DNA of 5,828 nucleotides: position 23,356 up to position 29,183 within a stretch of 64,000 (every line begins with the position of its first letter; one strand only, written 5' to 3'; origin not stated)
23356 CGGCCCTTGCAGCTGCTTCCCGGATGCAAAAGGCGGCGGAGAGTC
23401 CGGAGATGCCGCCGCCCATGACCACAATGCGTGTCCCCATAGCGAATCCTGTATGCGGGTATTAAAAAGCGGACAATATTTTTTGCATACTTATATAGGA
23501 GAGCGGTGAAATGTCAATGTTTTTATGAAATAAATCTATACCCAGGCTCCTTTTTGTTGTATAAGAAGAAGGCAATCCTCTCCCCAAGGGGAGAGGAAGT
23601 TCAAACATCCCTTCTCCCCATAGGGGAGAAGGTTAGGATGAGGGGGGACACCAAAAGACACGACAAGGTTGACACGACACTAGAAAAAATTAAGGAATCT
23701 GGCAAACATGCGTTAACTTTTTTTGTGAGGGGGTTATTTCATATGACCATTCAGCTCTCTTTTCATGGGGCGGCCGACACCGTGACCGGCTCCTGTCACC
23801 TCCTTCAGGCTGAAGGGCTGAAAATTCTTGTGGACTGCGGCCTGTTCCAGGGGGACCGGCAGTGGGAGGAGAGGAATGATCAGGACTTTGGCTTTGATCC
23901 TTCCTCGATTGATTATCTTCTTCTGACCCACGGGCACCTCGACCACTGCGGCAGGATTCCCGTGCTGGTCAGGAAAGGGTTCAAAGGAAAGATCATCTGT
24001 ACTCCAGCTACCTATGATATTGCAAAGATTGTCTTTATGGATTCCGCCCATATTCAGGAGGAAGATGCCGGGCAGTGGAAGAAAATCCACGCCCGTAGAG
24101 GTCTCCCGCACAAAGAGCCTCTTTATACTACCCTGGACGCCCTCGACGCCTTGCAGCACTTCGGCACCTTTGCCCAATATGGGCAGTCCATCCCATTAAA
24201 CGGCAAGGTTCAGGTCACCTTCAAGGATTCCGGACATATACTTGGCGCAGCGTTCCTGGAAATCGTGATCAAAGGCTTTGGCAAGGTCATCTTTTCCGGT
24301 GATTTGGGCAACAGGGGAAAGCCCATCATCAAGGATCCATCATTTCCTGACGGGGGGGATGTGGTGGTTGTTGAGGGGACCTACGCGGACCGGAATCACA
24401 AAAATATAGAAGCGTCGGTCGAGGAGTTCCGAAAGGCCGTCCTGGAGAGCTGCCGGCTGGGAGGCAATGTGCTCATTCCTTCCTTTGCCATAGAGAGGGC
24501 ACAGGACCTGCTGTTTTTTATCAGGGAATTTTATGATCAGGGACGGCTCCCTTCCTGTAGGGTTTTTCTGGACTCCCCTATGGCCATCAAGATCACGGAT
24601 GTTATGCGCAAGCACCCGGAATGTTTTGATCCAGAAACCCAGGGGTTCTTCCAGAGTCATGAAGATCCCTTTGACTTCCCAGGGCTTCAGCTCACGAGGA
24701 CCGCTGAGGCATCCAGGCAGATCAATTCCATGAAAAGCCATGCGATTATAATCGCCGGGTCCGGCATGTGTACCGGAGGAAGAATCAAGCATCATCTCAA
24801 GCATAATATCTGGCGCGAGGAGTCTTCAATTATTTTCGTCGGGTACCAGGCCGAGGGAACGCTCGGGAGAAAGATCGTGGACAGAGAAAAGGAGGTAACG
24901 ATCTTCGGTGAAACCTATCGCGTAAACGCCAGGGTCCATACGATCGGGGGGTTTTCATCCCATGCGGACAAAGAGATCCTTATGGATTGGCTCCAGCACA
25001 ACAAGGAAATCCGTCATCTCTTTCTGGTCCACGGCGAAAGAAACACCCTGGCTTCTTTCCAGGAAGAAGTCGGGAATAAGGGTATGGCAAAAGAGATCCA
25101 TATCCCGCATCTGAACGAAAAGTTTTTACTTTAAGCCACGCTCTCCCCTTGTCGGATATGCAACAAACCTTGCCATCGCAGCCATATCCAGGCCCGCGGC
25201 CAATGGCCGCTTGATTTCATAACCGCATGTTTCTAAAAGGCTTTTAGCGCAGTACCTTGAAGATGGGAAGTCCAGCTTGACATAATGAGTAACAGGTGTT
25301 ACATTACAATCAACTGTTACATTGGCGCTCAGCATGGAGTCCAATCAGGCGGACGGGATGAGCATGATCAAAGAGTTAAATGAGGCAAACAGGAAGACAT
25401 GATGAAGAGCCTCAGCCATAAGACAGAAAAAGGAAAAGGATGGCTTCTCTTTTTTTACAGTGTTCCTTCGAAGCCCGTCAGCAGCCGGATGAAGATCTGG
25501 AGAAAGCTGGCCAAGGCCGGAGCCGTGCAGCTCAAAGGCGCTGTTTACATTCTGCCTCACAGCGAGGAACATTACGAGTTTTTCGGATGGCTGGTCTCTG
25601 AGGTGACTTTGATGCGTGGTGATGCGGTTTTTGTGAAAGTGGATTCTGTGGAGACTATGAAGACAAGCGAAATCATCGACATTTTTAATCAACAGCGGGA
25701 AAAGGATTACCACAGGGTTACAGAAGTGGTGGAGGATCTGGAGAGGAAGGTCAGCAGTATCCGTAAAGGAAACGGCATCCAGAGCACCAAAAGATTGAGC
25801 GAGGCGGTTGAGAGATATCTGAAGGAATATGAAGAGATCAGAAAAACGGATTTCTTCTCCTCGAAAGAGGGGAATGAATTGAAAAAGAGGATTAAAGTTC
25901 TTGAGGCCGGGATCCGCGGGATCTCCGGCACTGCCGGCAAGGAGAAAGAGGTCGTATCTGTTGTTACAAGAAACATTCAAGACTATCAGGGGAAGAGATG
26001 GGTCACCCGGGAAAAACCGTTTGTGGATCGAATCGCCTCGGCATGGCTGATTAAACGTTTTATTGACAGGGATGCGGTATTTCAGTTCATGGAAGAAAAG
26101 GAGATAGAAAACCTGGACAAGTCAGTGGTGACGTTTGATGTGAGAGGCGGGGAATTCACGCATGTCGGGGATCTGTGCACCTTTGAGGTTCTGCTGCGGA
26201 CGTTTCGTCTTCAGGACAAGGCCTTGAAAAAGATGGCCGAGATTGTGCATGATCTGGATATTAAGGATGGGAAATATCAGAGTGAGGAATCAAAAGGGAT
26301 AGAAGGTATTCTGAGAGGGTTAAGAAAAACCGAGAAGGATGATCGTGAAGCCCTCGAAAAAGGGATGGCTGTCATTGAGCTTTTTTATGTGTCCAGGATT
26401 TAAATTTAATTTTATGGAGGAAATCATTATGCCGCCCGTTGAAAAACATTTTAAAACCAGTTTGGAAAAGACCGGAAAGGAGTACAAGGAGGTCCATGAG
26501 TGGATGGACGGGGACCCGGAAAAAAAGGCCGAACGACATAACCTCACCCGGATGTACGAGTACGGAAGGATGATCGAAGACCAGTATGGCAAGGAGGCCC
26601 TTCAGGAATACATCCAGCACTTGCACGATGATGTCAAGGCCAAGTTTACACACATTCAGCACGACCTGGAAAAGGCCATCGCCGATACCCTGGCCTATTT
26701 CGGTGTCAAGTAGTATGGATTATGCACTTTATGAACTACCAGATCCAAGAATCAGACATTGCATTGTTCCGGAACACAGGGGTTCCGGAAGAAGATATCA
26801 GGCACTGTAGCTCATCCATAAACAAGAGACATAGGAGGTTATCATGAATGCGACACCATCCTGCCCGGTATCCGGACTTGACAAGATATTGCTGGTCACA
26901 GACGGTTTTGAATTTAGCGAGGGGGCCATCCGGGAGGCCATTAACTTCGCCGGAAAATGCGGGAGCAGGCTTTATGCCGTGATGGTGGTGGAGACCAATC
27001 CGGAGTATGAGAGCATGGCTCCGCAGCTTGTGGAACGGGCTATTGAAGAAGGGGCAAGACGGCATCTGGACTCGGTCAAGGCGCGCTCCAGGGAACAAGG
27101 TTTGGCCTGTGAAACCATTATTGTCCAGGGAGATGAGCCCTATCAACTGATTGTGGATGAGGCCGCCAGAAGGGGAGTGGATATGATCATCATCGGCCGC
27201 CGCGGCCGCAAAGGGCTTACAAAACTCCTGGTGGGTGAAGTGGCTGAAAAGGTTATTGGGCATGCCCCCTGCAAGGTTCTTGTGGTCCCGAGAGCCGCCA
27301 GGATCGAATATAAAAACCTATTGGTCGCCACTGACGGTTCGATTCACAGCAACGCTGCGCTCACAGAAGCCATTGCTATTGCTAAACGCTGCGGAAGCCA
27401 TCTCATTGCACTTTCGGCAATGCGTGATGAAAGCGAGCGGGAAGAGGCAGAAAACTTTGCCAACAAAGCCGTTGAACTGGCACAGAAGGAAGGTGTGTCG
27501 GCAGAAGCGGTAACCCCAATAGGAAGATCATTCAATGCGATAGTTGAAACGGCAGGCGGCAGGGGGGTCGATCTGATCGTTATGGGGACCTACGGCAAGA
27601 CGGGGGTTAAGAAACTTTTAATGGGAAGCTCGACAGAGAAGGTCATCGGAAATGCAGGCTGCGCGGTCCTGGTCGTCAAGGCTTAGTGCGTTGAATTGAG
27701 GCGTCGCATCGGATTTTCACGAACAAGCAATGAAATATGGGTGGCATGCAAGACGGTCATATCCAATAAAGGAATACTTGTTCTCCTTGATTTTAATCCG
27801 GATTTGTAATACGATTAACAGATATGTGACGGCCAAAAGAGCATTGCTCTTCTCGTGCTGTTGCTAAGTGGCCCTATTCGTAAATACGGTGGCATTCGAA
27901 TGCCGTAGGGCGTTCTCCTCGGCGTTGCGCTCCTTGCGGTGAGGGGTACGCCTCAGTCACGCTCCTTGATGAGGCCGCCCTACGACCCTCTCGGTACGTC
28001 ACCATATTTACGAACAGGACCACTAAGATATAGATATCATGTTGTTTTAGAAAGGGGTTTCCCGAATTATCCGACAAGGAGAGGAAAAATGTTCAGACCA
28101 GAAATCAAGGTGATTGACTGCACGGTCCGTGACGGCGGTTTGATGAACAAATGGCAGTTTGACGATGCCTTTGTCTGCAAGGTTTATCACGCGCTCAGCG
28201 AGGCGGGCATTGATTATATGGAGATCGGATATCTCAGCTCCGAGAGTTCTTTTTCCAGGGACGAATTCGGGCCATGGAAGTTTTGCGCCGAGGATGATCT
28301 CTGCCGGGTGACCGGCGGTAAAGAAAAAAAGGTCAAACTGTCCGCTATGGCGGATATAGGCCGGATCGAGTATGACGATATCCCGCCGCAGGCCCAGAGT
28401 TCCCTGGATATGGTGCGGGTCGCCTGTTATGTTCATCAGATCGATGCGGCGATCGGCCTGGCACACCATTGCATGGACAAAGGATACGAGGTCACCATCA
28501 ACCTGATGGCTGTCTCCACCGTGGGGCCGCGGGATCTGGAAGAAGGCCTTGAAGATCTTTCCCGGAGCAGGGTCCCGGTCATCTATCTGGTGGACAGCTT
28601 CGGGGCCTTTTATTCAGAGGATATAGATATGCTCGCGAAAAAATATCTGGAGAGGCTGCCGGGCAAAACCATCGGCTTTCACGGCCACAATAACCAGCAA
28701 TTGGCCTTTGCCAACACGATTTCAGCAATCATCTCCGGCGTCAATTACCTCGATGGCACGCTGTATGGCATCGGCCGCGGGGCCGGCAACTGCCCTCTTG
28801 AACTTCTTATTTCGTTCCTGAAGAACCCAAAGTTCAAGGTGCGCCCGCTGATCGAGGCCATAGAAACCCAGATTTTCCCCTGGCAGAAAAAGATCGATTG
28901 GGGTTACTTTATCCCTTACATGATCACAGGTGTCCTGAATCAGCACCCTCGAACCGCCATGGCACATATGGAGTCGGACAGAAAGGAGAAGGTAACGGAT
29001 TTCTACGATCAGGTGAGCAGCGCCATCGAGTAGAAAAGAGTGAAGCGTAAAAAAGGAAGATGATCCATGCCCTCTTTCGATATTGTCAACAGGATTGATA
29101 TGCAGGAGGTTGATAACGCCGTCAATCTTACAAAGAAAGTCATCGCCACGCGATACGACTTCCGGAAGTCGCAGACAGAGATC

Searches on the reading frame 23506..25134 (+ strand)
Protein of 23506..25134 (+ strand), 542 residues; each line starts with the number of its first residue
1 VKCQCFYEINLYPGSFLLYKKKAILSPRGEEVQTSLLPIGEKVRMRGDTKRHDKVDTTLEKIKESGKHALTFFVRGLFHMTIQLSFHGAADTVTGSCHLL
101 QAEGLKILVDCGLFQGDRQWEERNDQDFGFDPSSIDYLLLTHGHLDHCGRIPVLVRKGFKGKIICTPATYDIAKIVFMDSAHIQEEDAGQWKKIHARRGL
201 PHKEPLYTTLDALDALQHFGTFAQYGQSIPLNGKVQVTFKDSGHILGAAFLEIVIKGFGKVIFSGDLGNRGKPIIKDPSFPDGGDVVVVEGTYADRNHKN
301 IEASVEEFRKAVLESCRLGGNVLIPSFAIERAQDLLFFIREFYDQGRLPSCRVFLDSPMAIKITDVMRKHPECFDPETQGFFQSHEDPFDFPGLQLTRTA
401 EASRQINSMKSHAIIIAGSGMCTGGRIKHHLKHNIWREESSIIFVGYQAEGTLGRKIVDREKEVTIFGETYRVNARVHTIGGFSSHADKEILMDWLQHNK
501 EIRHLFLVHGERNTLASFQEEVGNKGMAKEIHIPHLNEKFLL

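Call 55: search_protein_families(library=pfam, proteins=[window:23506-25134:+], max_evalue=0.00001)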
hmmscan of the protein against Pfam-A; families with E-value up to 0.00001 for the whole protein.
window:23506-25134:+ (542 aa): 5 families
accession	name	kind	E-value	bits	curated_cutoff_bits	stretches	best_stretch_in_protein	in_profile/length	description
PF10996.14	Beta-Casp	-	1.1e-41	142.6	27.7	1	332-457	1-120/120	Beta-Casp domain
PF00753.33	Lactamase_B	-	5.8e-15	56.2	22.7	1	93-311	4-184/196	Metallo-beta-lactamase superfamily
PF07521.17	RMMBL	-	1e-14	54.7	21.6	1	471-534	2-63/63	Zn-dependent metallo-hydrolase RNA specificity domain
PF12706.13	Lactamase_B_2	-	1.1e-06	28.8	27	1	107-198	3-94/200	Beta-lactamase superfamily domain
PF16661.11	Lactamase_B_6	-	2e-06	27.8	27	1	99-264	1-159/193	Metallo-beta-lactamase superfamily domain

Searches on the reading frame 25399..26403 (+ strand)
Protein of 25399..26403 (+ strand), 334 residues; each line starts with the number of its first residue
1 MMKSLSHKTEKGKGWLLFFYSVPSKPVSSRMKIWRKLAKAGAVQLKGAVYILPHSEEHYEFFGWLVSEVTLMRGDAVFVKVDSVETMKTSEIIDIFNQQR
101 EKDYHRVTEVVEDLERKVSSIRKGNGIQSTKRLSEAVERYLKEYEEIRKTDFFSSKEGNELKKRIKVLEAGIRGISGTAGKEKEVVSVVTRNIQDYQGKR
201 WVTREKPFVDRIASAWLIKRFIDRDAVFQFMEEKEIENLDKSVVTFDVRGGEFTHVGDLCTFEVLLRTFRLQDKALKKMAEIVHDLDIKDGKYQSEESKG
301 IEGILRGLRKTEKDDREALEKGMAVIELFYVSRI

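Call 55: search_protein_families(library=pfam, proteins=[window:25399-26403:+], max_evalue=0.00001)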
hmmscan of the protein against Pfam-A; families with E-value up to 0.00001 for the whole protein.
window:25399-26403:+ (334 aa): 3 families
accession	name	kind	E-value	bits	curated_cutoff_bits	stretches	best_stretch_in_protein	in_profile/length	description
PF09828.14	ChrB_C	-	2.1e-44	151.6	25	1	201-330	1-129/132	ChrB, C-terminal domain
PF20229.3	ChrB_N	-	2.9e-10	40.7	23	1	30-170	1-143/159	Protein ChrB, N-terminal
PF20803.2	PaaX_M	-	2.8e-06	27.8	24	0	13-56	6-49/83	PaaX protein central Cas2-like domain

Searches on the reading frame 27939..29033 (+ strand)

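Call 55: search_protein_families(library=pfam, proteins=[window:27939-29033:+], max_evalue=0.00001)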
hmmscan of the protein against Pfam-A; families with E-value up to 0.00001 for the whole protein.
window:27939-29033:+ (364 aa): 1 family
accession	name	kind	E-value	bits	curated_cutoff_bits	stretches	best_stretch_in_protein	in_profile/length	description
PF00682.25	HMGL-like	-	7.7e-23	81.6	29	1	56-298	2-243/260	HMGL-like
